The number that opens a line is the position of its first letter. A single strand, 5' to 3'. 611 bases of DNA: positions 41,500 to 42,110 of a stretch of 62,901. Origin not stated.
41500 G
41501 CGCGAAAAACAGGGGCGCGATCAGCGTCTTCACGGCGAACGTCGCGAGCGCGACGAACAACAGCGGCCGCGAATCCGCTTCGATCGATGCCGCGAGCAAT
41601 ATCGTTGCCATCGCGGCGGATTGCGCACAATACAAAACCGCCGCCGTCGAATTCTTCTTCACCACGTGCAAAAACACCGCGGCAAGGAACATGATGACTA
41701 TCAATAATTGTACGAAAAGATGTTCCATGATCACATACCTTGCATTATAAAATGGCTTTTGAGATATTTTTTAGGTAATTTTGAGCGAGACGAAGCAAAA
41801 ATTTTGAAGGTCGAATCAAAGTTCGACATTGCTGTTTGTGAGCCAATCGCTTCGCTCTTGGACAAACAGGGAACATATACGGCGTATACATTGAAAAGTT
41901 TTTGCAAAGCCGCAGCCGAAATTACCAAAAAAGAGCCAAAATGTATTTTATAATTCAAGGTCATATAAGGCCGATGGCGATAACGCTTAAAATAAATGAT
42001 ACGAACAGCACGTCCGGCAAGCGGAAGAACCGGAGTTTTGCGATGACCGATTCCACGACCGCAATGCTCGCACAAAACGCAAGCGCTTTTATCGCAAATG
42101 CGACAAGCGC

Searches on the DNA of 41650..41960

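Call 39: search_rna_families(source=window, start=41650, end=41960, threshold=evalue, max_evalue=1, show_alignments=1)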
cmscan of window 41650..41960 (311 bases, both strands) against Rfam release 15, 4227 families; matches with E-value up to 1: 1.
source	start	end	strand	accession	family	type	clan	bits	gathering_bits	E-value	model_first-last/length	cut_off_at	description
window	41737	41960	-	RF04097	MIR2630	Gene; miRNA;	-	22.6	144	0.017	1-229/229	no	MIR2630 microRNA precursor family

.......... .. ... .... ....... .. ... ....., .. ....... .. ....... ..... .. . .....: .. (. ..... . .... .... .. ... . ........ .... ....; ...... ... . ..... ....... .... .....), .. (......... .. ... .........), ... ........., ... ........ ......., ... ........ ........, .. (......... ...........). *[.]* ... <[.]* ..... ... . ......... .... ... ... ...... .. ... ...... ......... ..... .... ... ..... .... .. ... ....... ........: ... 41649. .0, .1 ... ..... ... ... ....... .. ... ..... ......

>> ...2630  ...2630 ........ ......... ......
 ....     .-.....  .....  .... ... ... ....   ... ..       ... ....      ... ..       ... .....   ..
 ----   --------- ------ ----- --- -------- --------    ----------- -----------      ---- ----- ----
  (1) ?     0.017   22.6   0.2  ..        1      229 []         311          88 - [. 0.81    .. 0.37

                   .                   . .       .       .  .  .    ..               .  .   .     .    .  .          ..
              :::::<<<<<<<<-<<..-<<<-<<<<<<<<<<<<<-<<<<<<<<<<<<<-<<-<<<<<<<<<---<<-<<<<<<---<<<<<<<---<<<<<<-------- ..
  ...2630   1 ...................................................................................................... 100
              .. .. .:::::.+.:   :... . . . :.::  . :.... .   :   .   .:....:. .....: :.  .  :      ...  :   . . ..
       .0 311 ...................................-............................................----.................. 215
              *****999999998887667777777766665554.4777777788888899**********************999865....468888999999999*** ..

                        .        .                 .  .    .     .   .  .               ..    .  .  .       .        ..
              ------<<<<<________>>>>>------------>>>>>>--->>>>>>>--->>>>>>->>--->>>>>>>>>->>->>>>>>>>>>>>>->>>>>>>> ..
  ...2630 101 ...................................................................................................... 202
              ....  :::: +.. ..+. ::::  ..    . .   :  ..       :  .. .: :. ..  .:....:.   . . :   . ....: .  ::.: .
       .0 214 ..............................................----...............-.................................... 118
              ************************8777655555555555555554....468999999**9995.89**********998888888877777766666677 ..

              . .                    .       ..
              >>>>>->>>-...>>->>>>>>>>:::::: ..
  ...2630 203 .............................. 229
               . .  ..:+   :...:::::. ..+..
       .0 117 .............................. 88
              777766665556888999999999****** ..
